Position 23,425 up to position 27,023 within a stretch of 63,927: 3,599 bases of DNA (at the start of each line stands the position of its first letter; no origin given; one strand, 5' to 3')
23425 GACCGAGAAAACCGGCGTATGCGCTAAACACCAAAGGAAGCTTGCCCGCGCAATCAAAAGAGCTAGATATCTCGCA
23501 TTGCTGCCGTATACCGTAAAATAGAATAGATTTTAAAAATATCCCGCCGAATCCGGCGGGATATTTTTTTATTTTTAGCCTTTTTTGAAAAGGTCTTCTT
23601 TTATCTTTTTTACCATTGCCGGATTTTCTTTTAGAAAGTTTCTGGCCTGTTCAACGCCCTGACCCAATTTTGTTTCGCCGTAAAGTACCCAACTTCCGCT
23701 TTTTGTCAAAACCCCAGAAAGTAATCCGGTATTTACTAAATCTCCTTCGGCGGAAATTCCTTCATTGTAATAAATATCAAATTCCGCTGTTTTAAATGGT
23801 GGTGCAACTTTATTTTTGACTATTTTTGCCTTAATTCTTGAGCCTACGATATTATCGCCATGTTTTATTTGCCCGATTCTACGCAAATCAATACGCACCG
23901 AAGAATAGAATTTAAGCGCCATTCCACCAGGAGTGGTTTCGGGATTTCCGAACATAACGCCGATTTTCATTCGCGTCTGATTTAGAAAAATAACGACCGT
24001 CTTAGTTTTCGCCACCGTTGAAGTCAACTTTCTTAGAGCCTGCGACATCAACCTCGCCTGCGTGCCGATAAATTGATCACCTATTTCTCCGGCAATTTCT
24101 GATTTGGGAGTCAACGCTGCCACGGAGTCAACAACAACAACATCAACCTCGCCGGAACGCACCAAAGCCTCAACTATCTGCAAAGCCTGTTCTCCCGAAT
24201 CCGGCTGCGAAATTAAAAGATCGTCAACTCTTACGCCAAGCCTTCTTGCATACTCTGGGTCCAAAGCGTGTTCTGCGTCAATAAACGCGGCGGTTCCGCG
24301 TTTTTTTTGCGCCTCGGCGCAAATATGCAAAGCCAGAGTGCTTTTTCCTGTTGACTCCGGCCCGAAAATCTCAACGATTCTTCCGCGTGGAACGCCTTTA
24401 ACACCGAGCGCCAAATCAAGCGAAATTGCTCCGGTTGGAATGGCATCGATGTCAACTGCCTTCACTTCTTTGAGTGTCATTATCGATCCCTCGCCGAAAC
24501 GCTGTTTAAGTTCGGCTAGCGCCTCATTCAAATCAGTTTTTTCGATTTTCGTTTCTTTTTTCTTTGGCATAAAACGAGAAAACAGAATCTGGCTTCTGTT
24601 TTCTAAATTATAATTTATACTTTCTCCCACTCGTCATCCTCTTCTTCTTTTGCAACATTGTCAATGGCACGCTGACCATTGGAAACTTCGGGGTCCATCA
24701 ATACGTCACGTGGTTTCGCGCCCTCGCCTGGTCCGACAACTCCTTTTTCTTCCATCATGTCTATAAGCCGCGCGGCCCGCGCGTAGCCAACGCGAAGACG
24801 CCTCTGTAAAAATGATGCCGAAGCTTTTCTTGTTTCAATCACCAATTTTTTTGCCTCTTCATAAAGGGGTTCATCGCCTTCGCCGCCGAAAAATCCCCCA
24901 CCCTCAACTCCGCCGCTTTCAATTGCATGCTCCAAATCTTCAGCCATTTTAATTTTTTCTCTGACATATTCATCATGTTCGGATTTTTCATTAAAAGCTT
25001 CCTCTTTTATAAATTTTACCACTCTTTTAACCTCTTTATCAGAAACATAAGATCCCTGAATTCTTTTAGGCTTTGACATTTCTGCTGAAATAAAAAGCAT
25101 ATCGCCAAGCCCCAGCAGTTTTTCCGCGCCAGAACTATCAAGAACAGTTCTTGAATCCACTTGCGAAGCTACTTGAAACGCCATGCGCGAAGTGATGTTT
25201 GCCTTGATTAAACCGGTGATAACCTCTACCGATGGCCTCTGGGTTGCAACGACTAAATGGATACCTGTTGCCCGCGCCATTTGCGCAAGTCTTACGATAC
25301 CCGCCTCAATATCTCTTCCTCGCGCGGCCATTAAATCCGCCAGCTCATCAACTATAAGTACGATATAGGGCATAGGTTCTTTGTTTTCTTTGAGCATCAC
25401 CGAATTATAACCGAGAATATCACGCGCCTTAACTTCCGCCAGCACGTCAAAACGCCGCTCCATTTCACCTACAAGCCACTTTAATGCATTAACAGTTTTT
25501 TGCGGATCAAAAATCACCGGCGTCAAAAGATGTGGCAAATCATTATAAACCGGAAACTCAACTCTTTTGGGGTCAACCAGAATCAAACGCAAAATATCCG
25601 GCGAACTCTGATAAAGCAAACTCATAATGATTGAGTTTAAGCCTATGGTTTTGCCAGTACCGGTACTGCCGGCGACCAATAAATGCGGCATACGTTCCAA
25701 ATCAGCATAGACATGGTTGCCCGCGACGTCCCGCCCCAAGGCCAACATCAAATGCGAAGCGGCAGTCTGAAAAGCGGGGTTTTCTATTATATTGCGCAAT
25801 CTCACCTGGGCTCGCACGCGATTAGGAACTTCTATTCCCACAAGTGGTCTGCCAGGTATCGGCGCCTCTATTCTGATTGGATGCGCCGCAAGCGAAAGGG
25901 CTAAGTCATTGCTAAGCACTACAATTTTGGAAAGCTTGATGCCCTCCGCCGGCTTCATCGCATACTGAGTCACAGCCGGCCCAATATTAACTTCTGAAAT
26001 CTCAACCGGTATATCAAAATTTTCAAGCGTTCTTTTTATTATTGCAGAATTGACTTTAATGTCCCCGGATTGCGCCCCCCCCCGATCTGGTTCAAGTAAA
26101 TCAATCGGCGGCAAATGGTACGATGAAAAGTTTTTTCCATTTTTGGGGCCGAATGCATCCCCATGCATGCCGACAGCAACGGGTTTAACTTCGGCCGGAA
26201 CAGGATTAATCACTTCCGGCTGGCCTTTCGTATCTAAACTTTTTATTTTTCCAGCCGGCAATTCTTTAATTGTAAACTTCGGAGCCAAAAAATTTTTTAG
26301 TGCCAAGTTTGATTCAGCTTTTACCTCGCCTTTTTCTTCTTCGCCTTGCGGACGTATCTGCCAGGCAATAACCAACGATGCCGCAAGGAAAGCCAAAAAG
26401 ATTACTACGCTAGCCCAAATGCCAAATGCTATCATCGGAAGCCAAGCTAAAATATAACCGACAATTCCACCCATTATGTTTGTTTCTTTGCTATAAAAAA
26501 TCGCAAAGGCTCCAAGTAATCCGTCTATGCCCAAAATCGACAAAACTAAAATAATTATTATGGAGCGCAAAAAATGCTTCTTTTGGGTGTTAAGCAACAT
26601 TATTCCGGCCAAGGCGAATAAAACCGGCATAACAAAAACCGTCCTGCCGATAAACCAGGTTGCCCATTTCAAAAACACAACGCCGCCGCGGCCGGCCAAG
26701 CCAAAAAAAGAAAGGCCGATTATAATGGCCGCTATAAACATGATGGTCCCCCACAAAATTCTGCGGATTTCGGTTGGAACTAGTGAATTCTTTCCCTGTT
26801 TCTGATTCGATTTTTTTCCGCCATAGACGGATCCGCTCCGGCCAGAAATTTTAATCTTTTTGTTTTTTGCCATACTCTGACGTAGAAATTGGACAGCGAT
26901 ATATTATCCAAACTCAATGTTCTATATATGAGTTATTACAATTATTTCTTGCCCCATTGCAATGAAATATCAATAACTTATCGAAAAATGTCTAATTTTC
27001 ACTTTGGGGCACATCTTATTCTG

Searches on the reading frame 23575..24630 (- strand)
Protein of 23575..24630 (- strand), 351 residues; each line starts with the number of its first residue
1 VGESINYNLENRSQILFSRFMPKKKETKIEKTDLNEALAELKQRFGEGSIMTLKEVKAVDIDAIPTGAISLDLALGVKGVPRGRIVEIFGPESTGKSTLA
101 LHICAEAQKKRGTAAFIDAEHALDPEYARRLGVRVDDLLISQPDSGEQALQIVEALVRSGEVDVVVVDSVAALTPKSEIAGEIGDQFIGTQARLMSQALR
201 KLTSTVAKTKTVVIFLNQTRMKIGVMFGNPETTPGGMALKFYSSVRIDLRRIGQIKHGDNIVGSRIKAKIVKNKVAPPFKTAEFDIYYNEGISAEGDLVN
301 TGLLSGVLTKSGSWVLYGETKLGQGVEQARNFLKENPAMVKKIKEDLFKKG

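Call 5: search_protein_families(library=pfam, proteins=[window:23575-24630:-], max_evalue=0.01)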
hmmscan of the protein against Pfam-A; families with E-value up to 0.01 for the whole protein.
window:23575-24630:- (351 aa): 11 families
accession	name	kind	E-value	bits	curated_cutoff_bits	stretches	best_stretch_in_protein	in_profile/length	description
PF00154.27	RecA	-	9.1e-129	428.9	27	1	34-293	3-262/262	recA bacterial DNA recombination protein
PF21096.2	RecA_C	-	4.3e-15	56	27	1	296-347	1-52/57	RecA C-terminal domain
PF08423.17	Rad51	-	2.8e-08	33.8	22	1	63-251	7-211/244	Rad51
PF13481.12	AAA_25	-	2.4e-06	27.8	27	1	78-180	27-162/195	AAA domain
PF06745.19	ATPase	-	4.2e-05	23.5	26.6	1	64-113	1-49/231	KaiC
PF13191.12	AAA_16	-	9.3e-05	23.4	32.6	1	81-217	22-139/167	AAA ATPase domain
PF01637.24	ATPase_2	-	0.00031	21.1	33.2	1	84-215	21-115/225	ATPase domain predominantly from Archaea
PF02283.22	CobU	-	0.00033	20.7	27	1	88-218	3-124/168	Cobinamide kinase / cobinamide phosphate guanyltransferase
PF00005.33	ABC_tran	-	0.00043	21.3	25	1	80-122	8-50/137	ABC transporter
PF13479.12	AAA_24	-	0.00094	19.5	27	1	86-174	5-77/195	AAA domain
PF13401.12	AAA_22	-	0.009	16.8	27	0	84-176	6-97/130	AAA domain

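Call 84: list_cluster_members(proteins=[window:23575-24630:-, window:5838-7463:-, window:30784-34038:-, window:46203-47840:-, window:19878-20867:+])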
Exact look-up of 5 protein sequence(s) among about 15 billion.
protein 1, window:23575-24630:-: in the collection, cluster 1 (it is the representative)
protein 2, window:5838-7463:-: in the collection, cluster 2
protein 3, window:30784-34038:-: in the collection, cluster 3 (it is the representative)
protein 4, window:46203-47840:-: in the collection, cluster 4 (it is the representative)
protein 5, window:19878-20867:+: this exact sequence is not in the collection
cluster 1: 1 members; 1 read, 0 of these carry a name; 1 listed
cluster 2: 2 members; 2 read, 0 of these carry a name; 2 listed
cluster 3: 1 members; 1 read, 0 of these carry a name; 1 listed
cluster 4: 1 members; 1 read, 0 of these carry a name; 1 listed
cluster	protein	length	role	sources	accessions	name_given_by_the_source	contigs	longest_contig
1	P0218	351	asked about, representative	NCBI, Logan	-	-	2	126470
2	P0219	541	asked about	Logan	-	-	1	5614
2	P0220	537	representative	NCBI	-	-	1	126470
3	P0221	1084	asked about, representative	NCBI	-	-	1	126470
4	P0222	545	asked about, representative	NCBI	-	-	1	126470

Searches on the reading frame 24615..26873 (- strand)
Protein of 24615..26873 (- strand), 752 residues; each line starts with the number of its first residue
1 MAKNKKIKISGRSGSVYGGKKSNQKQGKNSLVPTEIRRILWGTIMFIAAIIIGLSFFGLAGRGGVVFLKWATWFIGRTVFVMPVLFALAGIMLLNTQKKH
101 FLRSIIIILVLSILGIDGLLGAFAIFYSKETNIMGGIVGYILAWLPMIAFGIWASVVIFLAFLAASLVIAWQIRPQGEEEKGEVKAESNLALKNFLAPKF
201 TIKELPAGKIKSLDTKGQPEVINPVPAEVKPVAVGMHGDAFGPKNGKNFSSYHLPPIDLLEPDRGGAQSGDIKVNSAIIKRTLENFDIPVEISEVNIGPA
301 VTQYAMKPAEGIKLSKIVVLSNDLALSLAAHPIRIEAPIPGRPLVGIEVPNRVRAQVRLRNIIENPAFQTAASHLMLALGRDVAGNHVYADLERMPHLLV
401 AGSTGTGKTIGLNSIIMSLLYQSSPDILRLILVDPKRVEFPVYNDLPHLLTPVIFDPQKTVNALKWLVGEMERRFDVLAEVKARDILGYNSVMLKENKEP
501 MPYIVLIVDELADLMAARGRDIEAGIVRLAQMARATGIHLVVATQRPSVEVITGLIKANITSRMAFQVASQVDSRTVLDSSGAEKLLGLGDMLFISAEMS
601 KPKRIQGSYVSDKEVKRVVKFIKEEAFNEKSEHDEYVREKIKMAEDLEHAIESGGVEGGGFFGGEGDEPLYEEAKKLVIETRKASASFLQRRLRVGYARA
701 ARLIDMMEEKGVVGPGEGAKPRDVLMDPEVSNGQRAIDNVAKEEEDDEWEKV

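Call 5: search_protein_families(library=pfam, proteins=[window:24615-26873:-], max_evalue=0.01)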
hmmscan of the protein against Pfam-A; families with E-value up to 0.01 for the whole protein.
window:24615-26873:- (752 aa): 5 families
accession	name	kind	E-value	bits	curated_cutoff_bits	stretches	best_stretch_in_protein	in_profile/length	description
PF01580.24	FtsK_SpoIIIE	-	5.7e-58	196.4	24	1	358-549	1-221/221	FtsK/SpoIIIE family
PF09397.16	FtsK_gamma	-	1.7e-28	98.5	30.6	1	667-726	3-62/63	Ftsk gamma domain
PF17854.6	FtsK_alpha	-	3e-28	98.4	22.9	1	254-351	1-101/101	FtsK alpha domain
PF01935.23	DUF87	-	0.0037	17.8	23.2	1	387-436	13-61/220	Helicase HerA, central domain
PF05621.17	TniB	-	0.0075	16.2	22.4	0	389-410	29-50/189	Bacterial TniB protein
